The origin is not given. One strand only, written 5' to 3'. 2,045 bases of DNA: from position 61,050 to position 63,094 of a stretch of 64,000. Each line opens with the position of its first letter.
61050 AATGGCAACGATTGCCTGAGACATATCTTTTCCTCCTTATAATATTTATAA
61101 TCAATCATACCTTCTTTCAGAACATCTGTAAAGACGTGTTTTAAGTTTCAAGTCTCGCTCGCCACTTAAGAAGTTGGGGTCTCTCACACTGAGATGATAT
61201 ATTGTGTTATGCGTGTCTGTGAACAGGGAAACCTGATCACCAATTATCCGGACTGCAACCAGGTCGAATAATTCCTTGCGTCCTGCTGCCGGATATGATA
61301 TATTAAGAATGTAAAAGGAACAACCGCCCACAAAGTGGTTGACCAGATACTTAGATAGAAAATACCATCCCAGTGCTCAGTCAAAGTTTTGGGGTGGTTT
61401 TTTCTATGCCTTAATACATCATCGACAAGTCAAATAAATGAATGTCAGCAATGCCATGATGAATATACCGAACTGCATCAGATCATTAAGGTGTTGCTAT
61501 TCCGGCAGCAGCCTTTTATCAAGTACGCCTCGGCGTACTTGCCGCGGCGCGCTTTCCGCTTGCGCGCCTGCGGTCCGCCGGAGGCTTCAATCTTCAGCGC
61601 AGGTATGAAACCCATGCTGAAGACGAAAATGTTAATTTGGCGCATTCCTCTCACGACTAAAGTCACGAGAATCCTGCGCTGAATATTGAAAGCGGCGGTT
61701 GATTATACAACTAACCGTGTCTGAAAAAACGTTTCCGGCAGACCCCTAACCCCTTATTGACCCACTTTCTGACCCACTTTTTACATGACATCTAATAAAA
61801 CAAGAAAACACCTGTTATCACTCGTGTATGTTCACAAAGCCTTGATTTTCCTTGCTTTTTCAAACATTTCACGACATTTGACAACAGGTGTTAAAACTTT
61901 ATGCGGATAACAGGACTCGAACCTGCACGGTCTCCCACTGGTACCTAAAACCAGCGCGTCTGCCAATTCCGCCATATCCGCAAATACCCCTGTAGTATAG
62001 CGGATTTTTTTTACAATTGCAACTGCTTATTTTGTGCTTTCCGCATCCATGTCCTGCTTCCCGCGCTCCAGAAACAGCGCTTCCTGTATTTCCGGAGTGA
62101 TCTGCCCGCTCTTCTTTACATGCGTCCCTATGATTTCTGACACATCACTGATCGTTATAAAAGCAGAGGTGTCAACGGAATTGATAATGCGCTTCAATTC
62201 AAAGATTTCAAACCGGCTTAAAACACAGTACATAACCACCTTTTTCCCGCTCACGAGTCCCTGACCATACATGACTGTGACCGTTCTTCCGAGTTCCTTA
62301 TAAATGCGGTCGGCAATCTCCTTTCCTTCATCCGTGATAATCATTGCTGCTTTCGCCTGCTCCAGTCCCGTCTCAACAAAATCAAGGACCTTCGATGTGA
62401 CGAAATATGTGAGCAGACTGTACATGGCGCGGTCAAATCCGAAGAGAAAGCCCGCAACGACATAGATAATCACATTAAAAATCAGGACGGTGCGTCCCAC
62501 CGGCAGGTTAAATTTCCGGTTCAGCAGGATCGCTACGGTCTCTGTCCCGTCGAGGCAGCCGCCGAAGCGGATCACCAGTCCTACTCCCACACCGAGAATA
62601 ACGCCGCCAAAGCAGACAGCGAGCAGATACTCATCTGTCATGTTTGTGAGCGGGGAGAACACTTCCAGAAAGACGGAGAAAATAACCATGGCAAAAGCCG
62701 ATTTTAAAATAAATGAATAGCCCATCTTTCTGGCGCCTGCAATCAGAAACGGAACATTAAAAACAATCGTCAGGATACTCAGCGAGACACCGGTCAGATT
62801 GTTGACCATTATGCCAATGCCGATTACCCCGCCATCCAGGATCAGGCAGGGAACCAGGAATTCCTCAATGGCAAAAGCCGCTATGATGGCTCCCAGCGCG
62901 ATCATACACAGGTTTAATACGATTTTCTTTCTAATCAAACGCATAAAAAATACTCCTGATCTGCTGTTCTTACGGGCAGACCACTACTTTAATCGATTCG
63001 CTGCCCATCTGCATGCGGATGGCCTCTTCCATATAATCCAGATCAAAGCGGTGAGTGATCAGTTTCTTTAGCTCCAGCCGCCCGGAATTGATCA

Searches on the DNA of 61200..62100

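Call 5: search_rna_families(source=window, start=61200, end=62100, threshold=evalue, max_evalue=10, show_alignments=3)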
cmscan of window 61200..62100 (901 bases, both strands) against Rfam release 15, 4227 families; matches with E-value up to 10: 5.
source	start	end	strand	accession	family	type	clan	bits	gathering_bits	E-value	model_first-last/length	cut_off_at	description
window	61902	61981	-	RF00005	tRNA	Gene; tRNA;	CL00001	56.2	29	2.8e-11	1-71/71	no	tRNA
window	61361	61402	+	RF01413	miR-430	Gene; miRNA;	CL00096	19.7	47.3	0.98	1-70/70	no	miR-430 microRNA precursor family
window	61901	61981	+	RF04354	Plastid-ycf2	Cis-reg;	-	16.7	65.7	2.2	1-75/75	no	Plastid-ycf2 5UTR RNA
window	61503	61550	-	RF02468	Ms_IGR-4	Gene; sRNA;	-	16.5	55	6.9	1-38/38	no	Mycobacterium sRNA Ms_IGR-4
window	61871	62010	-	RF01389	isrF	Gene; sRNA;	-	10.2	40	2.1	1-292/292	no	isrF Hfq binding RNA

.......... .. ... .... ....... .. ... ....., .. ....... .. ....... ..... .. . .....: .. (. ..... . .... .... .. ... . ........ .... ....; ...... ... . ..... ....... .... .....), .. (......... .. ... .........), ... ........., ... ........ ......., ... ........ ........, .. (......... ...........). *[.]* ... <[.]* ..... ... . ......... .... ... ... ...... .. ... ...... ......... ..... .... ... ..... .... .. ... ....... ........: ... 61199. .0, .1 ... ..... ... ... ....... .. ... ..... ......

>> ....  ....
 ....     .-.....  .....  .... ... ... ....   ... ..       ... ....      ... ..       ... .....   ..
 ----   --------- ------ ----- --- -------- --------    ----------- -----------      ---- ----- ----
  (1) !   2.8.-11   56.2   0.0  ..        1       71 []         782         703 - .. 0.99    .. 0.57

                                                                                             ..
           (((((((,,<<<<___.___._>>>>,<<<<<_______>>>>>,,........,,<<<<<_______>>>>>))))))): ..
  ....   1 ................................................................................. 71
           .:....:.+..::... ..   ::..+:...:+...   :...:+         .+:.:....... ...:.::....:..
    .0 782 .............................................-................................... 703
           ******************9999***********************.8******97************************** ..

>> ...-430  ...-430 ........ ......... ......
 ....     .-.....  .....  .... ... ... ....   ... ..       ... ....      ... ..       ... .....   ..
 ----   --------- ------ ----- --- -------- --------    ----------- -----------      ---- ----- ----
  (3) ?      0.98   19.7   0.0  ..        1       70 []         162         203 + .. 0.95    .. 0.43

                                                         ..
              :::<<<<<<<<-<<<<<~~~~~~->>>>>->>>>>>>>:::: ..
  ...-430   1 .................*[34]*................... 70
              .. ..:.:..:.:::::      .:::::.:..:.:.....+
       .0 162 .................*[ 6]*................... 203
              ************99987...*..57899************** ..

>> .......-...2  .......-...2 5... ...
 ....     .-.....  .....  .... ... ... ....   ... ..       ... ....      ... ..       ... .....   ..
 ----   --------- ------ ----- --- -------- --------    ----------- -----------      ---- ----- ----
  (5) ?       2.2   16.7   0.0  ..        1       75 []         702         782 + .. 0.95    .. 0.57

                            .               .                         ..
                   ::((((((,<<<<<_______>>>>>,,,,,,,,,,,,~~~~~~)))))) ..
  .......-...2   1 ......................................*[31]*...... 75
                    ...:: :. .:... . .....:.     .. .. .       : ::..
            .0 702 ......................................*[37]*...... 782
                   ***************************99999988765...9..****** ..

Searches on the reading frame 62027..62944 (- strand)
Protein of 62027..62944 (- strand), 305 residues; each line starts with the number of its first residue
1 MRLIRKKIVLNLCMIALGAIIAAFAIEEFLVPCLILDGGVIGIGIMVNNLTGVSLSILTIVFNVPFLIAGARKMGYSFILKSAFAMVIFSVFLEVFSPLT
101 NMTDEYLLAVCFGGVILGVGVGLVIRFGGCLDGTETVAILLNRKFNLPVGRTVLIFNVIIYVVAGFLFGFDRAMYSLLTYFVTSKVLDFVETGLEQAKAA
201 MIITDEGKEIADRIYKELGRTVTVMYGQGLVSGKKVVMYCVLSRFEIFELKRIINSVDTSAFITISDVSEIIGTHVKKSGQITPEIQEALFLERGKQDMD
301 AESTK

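Call 68: find_homologous_proteins(query=window:62027-62944:-, max_evalue=1e-60)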
Query window:62027-62944:- (305 aa): 5269 proteins with E <= 1e-60 among 8000 candidates; the best 120 are listed.
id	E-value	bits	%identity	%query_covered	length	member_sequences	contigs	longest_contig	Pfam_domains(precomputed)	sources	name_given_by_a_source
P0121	4.5e-186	635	99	100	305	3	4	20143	PF10035.15,PF02588.22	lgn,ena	-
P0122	3.5e-162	557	87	98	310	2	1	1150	PF10035.15,PF02588.22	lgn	-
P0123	7.1e-157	539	85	96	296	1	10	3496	PF19700.6,PF10035.15,PF02588.22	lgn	-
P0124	1.6e-156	538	85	96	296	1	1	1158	PF19700.6,PF10035.15,PF02588.22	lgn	-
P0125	2.3e-156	538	85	96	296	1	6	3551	PF10035.15,PF02588.22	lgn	-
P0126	3.6e-156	537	85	96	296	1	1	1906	PF19700.6,PF10035.15,PF02588.22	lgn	-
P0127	2.1e-155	534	59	93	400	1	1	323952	PF10035.15,PF02588.22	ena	-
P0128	1.5e-147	509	81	96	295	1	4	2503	PF10035.15,PF02588.22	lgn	-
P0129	4.4e-147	507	81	96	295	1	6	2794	PF10035.15,PF02588.22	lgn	-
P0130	2.3e-140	485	78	91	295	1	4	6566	PF10035.15,PF02588.22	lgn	-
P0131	4.4e-140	484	77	88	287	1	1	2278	PF10035.15,PF02588.22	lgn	-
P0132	4.4e-139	481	76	95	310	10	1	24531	PF10035.15,PF02588.22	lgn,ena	-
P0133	4.7e-139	481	83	84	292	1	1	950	PF10035.15,PF02588.22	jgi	jgi:uncharacterized membrane-anchored protein YitT (DUF2179 family)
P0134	2.7e-138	478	77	92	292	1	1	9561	PF10035.15,PF02588.22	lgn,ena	-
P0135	7.0e-138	477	77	92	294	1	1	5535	PF10035.15,PF02588.22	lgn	-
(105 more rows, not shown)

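Call 69: find_encoding_contigs(protein=P0125, flank=2500, max_places=3)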
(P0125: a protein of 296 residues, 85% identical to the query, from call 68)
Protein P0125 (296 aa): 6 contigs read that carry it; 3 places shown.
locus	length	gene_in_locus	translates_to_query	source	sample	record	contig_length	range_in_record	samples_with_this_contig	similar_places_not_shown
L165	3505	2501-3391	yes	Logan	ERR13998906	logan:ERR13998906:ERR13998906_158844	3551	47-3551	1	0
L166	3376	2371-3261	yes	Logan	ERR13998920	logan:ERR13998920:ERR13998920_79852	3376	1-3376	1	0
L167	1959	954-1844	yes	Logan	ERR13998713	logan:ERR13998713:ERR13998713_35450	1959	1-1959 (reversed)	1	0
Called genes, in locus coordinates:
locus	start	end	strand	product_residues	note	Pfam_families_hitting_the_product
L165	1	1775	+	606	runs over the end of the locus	?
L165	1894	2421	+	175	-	PF13353:Fer4_12, PF04055:Radical_SAM (weak)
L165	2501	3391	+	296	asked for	PF02588:YitT_membrane, PF10035:DUF2179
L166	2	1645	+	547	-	?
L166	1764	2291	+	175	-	PF13353:Fer4_12, PF04055:Radical_SAM (weak)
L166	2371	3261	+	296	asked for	PF02588:YitT_membrane, PF10035:DUF2179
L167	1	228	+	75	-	?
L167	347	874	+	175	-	PF13353:Fer4_12, PF04055:Radical_SAM (weak)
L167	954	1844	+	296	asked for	PF02588:YitT_membrane, PF10035:DUF2179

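Call 70: find_encoding_contigs(protein=P0130, flank=2500, max_places=2)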
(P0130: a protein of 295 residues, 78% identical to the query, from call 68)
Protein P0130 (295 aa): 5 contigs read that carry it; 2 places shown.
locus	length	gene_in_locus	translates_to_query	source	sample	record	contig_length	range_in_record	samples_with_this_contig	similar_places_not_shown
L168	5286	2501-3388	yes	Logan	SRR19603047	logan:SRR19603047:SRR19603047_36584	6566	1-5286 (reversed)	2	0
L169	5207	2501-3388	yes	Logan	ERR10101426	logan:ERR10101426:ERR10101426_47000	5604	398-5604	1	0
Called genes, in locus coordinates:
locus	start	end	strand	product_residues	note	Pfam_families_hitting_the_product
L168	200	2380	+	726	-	PF16875:Glyco_hydro_36N, PF02065:Melibiase, PF01055:Glyco_hydro_31_2nd (weak), PF16874:Glyco_hydro_36C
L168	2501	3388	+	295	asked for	PF02588:YitT_membrane, PF10035:DUF2179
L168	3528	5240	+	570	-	PF00082:Peptidase_S8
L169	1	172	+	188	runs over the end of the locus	?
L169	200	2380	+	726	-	PF16875:Glyco_hydro_36N, PF02065:Melibiase, PF01055:Glyco_hydro_31_2nd (weak), PF16874:Glyco_hydro_36C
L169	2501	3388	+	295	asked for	PF02588:YitT_membrane, PF10035:DUF2179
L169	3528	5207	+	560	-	?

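Call 71: find_encoding_contigs(protein=P0132, flank=2500, max_places=2)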
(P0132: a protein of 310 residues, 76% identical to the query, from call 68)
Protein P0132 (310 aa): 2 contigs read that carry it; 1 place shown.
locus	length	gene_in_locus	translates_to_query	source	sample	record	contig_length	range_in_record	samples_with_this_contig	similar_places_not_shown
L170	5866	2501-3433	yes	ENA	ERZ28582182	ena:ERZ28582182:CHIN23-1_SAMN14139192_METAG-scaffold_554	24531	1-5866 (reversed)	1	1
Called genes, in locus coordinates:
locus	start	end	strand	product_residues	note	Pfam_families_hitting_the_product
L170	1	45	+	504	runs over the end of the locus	PF06689:zf-C4_ClpX (faint), PF00493:MCM (faint), PF01078:Mg_chelatase (faint), PF00004:AAA, PF07724:AAA_2, PF07728:AAA_5 (weak), PF13401:AAA_22 (faint), PF10431:ClpB_D2-small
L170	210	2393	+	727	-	PF16875:Glyco_hydro_36N, PF02065:Melibiase, PF01055:Glyco_hydro_31_2nd (weak), PF16874:Glyco_hydro_36C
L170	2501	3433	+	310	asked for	PF02588:YitT_membrane, PF10035:DUF2179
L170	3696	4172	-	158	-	PF12682:Flavodoxin_4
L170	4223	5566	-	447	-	PF01554:MatE, PF03023:MurJ (weak), PF01554:MatE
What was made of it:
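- Tried and rejected: Contigs of the 85% relatives end about 115 nt after the YitT gene, where the window has its tRNA-Leu gene, and more distant relatives have lost synteny (calls 68-71).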
